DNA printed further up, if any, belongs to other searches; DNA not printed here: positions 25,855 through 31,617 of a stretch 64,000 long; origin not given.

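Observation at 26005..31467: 1820-aa giant: a PD-(D/E)xK-like motif (~aa 1135) followed by a HerA/FtsK-type ATPase in one polypeptide, with ~1100 unassigned N-terminal residues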

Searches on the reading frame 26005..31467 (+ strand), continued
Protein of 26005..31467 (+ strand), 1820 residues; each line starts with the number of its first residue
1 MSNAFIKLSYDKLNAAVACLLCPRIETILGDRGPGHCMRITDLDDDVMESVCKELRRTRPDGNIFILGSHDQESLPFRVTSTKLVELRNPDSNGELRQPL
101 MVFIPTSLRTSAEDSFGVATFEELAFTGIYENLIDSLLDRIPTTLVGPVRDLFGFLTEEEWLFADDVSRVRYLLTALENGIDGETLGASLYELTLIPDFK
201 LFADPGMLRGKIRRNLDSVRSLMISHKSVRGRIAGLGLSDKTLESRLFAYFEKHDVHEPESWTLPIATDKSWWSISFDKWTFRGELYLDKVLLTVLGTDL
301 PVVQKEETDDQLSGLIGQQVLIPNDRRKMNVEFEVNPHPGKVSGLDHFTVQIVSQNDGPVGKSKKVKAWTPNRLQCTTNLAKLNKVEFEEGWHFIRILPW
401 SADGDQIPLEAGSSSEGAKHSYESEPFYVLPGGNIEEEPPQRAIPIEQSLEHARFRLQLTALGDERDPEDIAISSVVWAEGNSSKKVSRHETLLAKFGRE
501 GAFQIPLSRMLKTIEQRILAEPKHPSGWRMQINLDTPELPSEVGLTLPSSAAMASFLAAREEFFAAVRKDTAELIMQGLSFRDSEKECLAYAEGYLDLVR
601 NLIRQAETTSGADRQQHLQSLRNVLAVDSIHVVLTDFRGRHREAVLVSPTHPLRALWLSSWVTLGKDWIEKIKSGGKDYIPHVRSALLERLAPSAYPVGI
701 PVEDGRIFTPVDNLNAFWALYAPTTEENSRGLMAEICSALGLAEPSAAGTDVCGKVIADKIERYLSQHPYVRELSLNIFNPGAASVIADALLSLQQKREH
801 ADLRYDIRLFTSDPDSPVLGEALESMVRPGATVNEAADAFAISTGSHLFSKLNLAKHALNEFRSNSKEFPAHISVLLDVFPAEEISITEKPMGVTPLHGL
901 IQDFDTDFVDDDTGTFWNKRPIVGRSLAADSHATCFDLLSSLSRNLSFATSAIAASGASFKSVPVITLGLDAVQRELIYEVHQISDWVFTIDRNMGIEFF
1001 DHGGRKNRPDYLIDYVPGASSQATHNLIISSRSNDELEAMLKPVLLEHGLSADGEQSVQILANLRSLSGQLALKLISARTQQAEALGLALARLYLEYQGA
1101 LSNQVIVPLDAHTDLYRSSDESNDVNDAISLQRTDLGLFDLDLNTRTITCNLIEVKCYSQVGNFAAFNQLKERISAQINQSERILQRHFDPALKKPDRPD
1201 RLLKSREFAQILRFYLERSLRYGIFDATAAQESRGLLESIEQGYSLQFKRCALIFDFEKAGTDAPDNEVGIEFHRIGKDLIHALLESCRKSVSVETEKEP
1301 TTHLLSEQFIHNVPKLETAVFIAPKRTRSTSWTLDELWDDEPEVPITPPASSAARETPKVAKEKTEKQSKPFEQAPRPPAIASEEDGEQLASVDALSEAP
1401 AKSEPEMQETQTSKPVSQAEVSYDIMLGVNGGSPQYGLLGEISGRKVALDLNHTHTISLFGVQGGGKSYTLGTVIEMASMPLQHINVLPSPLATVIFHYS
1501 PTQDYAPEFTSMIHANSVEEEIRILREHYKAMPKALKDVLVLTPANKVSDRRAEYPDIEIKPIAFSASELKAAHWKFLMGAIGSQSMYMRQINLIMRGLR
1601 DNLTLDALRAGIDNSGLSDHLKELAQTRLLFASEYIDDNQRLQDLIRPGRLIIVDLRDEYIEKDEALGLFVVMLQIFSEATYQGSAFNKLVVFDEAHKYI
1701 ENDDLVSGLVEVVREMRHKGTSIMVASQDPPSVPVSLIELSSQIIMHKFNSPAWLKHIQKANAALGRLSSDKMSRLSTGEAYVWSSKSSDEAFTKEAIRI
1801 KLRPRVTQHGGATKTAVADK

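Call 23: find_related_loci(query=window:26005-31464:+, collection=genome_contigs, flank=10000)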
Query window:26005-31464:+ (1820 aa) in genome_contigs; peptide patterns used: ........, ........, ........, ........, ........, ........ (x = any residue, [..] = any of these).
245 stretches matched a pattern; 194 encode a relative of the query (tblastn E <= 1e-3); the best 80 are kept; 79 distinct loci.
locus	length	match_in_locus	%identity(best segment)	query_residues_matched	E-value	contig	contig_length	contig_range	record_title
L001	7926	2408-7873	90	1-1820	0e+0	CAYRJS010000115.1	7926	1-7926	MAG TPA_asm: uncultured Aquimonas sp. isolate ERP125879_co1_81 genome assembly, contig: NODE_4461_length_7926_cov_25.632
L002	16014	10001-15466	89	1-1818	0e+0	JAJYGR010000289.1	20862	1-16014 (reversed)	MAG: Acidobacteria bacterium isolate DBS1-3.bin155 NODE_4490_length_20862_cov_3.21413, whole genome shotgun sequence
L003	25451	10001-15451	87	1-1817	0e+0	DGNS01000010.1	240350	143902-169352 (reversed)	MAG TPA_asm: Thiotrichaceae bacterium UBA4486 UBA4486_contig_396, whole genome shotgun sequence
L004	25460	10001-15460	89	1-1818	0e+0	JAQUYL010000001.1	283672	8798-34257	MAG: Opitutaceae bacterium isolate STD2_236 NODE_40_length_283672_cov_9.866818_Sandtown_D2, whole genome shotgun sequenc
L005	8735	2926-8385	90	1-1818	0e+0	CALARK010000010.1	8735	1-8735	MAG TPA_asm: uncultured Sterolibacteriaceae bacterium isolate SRR3330210_bin.54_CONCOCT_v1.1_MAG genome assembly, contig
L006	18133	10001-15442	85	1-1818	0e+0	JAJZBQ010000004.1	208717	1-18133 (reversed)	MAG: Proteobacteria bacterium isolate JA1.bin11 NODE_34_length_208717_cov_483.763009, whole genome shotgun sequence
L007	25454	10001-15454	80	1-1818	0e+0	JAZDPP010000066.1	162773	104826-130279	MAG: Pseudomonadota bacterium isolate MEGAHIT-group-0.852 k141_6579308, whole genome shotgun sequence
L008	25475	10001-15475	74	1-1817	0e+0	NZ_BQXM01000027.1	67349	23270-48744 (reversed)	Desulforhabdus sp. TSK scaffold027, whole genome shotgun sequence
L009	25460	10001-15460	88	1-1818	0e+0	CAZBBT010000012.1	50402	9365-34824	MAG TPA_asm: uncultured Mesorhizobium sp. isolate SRP263527_co2_171 genome assembly, contig: NODE_459_length_50402_cov_1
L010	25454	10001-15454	80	1-1817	0e+0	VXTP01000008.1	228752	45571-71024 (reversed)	MAG: Gemmatimonadetes bacterium isolate SB0665_bin_8 NODE_29_length_228752_cov_14.766346, whole genome shotgun sequence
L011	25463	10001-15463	86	1-1819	0e+0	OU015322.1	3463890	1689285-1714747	MAG: uncultured Rhodocyclaceae bacterium isolate DEC001_d71 genome assembly, chromosome: contig1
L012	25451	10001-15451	88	1-1818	0e+0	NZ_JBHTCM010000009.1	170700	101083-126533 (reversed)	Rhodocista pekingensis strain CGMCC 1.2194 platanus_K_17_124_9, whole genome shotgun sequence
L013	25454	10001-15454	71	1-1818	0e+0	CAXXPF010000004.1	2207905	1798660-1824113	MAG: Desulfovibrionaceae bacterium isolate 37817239-70ab-4f84-8b9d-df7228364ba3 genome assembly, contig: contig_4, whole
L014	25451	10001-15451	86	1-1818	0e+0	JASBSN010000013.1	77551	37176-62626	MAG: Thiogranum sp. isolate BWSM_138 k141_1007463, whole genome shotgun sequence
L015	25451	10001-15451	90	1-1817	0e+0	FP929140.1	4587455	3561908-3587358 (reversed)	gamma proteobacterium HdN1 complete genome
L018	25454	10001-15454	90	1-1820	0e+0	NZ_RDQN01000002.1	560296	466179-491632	Pseudoxanthomonas spadix strain DSM 18855 DSM18855T_2, whole genome shotgun sequence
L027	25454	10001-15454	89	1-1820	0e+0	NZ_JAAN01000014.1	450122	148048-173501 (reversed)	Luteimonas huabeiensis HB2 HB2_contig_7, whole genome shotgun sequence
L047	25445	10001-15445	87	1-1820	0e+0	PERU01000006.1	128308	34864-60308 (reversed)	MAG: Methylomonas sp. isolate FW.007 FD_1000070_128308, whole genome shotgun sequence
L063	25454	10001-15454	84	1-1820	0e+0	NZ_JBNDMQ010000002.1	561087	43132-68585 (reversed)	Paraburkholderia sp. EB58 Ga0573036_002, whole genome shotgun sequence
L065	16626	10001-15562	47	1-1820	0e+0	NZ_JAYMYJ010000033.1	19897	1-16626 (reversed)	Candidatus Thiothrix sp. SCUT-1 NODE_1783_length_19897_cov_119.921832, whole genome shotgun sequence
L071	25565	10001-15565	47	1-1820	0e+0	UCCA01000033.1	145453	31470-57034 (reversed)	Rhizobiales bacterium isolate AFS060926 genome assembly, contig: contig_33, whole genome shotgun sequence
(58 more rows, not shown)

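Call 24: find_encoding_contigs(protein=P0001, flank=10000, max_places=3)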
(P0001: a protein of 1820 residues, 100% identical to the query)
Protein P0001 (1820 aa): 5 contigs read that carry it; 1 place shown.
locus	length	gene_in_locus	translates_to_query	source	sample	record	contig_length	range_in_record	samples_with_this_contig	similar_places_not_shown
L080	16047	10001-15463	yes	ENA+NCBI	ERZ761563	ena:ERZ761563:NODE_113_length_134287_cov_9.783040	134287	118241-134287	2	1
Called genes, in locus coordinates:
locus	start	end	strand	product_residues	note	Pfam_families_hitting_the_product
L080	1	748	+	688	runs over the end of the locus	PF13588:HSDR_N_2 (weak), PF02384:N6_Mtase, PF01170:UPF0020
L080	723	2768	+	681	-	PF13588:HSDR_N_2, PF02384:N6_Mtase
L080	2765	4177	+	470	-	-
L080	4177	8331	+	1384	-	PF08378:NERD, PF00069:Pkinase, PF07714:PK_Tyr_Ser-Thr, PF14531:Kinase-like (faint), PF01636:APH (faint), PF00069:Pkinase, PF07714:PK_Tyr_Ser-Thr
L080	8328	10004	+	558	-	PF26611:MAD7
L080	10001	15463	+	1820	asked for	-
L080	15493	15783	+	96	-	-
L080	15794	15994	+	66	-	-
